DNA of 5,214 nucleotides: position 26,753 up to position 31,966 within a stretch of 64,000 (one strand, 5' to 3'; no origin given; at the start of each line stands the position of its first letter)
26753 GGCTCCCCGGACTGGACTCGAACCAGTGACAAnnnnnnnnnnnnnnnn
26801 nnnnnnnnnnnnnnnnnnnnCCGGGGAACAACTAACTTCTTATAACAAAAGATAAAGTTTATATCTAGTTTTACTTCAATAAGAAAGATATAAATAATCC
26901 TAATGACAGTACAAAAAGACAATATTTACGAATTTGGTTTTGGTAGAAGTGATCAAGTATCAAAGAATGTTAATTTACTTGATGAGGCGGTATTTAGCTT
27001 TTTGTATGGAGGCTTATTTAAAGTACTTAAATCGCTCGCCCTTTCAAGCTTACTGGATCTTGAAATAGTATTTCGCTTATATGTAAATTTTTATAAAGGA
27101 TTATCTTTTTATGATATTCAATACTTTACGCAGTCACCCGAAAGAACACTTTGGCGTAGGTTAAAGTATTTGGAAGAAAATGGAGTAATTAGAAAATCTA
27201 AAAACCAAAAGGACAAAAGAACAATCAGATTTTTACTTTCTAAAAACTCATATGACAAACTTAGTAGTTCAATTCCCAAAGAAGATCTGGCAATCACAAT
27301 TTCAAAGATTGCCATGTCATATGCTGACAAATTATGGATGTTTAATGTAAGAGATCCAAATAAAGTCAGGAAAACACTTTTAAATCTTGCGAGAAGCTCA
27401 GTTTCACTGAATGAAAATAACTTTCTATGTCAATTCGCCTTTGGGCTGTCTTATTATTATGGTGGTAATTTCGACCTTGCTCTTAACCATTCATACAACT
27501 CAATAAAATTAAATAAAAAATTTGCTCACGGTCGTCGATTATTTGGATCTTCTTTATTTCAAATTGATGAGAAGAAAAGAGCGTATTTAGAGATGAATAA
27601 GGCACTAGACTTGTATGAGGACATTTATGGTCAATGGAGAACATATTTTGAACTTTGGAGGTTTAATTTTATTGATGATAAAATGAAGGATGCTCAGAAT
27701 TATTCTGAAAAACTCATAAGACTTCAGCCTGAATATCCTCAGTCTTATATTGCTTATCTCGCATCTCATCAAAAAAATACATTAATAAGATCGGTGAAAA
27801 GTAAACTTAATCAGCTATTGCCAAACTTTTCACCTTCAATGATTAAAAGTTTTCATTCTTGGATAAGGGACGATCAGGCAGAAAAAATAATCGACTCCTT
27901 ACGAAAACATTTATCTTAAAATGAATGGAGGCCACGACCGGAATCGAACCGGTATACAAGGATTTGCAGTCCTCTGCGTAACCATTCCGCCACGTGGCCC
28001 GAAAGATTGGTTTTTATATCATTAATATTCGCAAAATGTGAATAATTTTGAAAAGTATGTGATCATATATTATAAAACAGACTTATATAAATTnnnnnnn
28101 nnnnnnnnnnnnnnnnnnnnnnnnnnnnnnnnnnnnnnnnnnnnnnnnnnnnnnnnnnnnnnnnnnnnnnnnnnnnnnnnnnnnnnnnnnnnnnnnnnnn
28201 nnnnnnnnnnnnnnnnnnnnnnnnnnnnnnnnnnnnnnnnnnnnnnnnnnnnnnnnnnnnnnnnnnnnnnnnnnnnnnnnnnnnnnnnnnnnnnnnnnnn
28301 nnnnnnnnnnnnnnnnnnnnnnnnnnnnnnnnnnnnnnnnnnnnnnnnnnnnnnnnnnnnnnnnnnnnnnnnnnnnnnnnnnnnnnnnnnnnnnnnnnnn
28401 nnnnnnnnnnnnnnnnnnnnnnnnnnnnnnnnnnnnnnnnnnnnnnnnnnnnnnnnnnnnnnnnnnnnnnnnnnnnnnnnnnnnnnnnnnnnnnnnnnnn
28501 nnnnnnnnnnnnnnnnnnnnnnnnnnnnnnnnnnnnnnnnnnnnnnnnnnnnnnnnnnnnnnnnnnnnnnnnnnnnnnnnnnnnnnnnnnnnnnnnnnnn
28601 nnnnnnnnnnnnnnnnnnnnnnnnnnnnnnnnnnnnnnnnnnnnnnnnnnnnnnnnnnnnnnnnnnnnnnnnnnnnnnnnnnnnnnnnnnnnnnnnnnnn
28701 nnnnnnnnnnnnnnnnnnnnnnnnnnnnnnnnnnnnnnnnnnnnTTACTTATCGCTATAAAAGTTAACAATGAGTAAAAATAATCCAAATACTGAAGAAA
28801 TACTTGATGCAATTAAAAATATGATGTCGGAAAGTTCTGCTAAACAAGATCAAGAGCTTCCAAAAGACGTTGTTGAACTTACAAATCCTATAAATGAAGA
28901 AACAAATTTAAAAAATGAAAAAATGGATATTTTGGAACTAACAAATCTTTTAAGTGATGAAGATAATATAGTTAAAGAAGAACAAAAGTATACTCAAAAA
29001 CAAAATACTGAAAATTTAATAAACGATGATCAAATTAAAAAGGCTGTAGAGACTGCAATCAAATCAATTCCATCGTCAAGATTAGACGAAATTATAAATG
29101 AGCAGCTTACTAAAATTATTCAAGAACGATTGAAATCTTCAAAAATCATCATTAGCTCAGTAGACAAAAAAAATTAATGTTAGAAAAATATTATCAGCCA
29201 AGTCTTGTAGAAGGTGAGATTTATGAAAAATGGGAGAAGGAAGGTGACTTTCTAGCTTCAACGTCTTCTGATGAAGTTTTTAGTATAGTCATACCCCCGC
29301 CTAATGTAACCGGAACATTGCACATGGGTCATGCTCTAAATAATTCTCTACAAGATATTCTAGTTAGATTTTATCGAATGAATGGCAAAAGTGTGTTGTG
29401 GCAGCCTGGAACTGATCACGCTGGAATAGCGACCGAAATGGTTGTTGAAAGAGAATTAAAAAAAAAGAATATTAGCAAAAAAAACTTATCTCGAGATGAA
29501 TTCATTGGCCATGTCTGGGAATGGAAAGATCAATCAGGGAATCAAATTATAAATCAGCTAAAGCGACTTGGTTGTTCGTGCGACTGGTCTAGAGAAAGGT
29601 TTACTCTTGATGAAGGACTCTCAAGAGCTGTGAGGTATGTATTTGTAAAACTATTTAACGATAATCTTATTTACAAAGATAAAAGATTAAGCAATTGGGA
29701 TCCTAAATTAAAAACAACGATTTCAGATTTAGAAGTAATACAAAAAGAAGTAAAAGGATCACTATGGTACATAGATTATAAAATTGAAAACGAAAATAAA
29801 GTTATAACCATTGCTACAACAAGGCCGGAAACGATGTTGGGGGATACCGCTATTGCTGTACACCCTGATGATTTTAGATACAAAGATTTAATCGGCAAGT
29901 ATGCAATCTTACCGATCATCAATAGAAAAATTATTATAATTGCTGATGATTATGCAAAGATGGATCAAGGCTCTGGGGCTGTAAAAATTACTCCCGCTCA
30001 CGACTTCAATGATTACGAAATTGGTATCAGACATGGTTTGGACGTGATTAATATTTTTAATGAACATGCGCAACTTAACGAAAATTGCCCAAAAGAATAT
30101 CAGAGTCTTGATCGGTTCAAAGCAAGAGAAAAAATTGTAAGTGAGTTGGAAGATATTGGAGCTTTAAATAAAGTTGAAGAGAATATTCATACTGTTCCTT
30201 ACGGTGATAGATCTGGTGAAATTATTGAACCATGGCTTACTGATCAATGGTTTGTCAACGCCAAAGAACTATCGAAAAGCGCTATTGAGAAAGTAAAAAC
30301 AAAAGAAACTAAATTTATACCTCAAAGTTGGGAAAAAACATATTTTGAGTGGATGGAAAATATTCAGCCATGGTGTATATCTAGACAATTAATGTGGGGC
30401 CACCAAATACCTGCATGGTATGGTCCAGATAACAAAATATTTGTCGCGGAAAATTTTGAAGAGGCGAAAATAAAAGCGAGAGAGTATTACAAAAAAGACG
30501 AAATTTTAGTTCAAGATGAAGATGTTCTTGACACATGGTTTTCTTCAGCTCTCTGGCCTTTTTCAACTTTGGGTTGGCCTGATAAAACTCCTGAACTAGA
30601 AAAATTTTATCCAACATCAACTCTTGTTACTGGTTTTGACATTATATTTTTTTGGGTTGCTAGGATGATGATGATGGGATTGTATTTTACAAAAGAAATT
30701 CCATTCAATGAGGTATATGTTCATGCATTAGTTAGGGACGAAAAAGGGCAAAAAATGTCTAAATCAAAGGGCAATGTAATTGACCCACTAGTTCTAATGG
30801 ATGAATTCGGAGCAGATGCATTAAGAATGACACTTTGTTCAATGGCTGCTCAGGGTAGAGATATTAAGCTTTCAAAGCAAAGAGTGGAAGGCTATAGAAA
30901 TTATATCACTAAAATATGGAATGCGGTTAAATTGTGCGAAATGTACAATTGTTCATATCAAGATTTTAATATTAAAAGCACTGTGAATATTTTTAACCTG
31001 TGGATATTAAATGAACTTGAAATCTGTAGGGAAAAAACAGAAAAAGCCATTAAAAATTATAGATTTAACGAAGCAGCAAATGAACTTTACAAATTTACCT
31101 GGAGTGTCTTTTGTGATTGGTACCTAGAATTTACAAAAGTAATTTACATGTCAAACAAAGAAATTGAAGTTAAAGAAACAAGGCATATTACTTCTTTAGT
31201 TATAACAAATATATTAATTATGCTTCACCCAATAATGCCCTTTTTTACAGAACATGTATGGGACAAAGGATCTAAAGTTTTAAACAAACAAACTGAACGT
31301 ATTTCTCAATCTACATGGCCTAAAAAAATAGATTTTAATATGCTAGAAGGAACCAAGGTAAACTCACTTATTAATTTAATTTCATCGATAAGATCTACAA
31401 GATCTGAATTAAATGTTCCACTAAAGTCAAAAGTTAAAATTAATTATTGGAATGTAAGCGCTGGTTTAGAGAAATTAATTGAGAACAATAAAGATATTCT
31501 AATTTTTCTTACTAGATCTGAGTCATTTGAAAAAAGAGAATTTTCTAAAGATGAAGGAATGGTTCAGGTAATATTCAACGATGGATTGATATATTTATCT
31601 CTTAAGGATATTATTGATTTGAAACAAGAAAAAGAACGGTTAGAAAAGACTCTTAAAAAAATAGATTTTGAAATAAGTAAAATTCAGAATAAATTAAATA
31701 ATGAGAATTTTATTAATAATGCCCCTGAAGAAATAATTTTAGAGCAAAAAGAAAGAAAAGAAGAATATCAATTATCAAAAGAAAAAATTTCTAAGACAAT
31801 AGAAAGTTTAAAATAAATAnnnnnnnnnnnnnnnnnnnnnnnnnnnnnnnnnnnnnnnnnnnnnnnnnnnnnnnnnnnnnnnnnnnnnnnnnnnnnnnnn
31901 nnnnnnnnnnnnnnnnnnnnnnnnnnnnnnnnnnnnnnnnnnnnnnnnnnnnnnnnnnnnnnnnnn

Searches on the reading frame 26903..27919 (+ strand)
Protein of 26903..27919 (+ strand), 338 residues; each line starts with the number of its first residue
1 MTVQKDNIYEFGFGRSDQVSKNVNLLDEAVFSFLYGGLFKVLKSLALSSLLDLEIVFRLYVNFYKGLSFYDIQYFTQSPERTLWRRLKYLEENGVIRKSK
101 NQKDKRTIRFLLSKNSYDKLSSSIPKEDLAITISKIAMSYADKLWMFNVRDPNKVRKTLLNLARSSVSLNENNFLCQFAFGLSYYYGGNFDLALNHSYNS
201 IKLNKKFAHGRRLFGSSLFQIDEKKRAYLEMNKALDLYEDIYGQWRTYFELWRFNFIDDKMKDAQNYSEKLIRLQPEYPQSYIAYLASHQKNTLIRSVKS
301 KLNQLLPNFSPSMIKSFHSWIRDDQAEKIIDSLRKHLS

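Call 23: search_protein_families(library=pfam, proteins=[window:26903-27919:+], max_evalue=0.001)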
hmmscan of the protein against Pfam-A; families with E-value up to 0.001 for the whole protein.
window:26903-27919:+ (338 aa): 0 families

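Call 86: search_protein_families(library=ncbifam, proteins=[window:26903-27919:+], max_evalue=0.001)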
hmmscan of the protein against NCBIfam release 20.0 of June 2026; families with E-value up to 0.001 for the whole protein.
window:26903-27919:+ (338 aa): 1 family
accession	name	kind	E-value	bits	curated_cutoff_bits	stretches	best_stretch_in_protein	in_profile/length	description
TIGR01889.1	Staph_reg_Sar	paralog_domain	8.7e-05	22.8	62.6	1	38-124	13-101/109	staphylococcal accessory regulator family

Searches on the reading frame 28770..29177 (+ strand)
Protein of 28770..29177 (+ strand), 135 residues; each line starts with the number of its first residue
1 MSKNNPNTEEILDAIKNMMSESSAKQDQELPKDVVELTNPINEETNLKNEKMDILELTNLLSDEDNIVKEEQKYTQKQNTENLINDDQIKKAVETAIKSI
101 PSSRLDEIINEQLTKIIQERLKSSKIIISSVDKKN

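Call 23: search_protein_families(library=pfam, proteins=[window:28770-29177:+], max_evalue=0.001)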
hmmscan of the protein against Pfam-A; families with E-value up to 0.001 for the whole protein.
window:28770-29177:+ (135 aa): 0 families

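Call 86: search_protein_families(library=ncbifam, proteins=[window:28770-29177:+], max_evalue=0.001)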
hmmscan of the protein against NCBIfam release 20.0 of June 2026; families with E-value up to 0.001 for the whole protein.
window:28770-29177:+ (135 aa): 1 family
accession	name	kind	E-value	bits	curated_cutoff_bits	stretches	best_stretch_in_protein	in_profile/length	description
NF052660.1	PopZ_fam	subfamily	0.00017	22.9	125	1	6-122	2-114/167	PopZ family protein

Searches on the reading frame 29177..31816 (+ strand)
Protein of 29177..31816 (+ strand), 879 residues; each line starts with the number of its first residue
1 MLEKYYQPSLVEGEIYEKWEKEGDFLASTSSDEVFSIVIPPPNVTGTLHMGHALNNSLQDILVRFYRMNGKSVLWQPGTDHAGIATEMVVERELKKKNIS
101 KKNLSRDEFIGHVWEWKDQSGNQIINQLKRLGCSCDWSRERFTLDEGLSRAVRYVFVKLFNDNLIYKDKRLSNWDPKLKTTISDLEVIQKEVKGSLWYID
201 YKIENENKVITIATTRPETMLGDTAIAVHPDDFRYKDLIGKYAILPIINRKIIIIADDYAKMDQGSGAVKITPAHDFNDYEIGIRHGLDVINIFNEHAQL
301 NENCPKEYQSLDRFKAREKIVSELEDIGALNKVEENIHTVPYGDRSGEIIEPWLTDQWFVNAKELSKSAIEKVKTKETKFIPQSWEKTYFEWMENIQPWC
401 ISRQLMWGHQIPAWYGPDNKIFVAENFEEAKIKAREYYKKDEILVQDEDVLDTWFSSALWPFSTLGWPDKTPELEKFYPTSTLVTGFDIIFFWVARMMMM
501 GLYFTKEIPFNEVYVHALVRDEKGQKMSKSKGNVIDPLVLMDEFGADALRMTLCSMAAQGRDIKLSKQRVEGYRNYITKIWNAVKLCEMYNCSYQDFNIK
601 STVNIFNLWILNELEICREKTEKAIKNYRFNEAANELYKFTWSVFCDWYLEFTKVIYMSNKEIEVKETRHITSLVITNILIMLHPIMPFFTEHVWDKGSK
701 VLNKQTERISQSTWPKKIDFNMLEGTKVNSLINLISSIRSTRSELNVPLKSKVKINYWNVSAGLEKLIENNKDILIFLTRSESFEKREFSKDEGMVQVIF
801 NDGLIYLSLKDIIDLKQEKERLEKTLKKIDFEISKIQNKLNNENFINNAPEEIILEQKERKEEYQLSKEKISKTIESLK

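Call 23: search_protein_families(library=pfam, proteins=[window:29177-31816:+], max_evalue=0.001)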
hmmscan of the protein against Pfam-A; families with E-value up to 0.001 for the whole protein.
window:29177-31816:+ (879 aa): 5 families
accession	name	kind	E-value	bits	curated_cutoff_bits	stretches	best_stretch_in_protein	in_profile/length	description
PF00133.28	tRNA-synt_1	-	8.2e-143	476.5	22.7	1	15-566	2-414/414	tRNA synthetases class I (I, L, M and V)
PF08264.19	Anticodon_1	-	7.6e-33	113.9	25.1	1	608-755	2-146/148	Anticodon-binding domain of tRNA ligase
PF09334.17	tRNA-synt_1g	-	1.2e-20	74.1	20.1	3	498-571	303-372/391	tRNA synthetases class I (M)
PF10458.14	Val_tRNA-synt_C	-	3.1e-14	53.4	25.9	1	814-879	1-66/66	Valyl tRNA synthetase tRNA binding arm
PF13603.12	tRNA-synt_1_2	-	4e-10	39.9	25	1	240-300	86-146/185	Leucyl-tRNA synthetase, editing domain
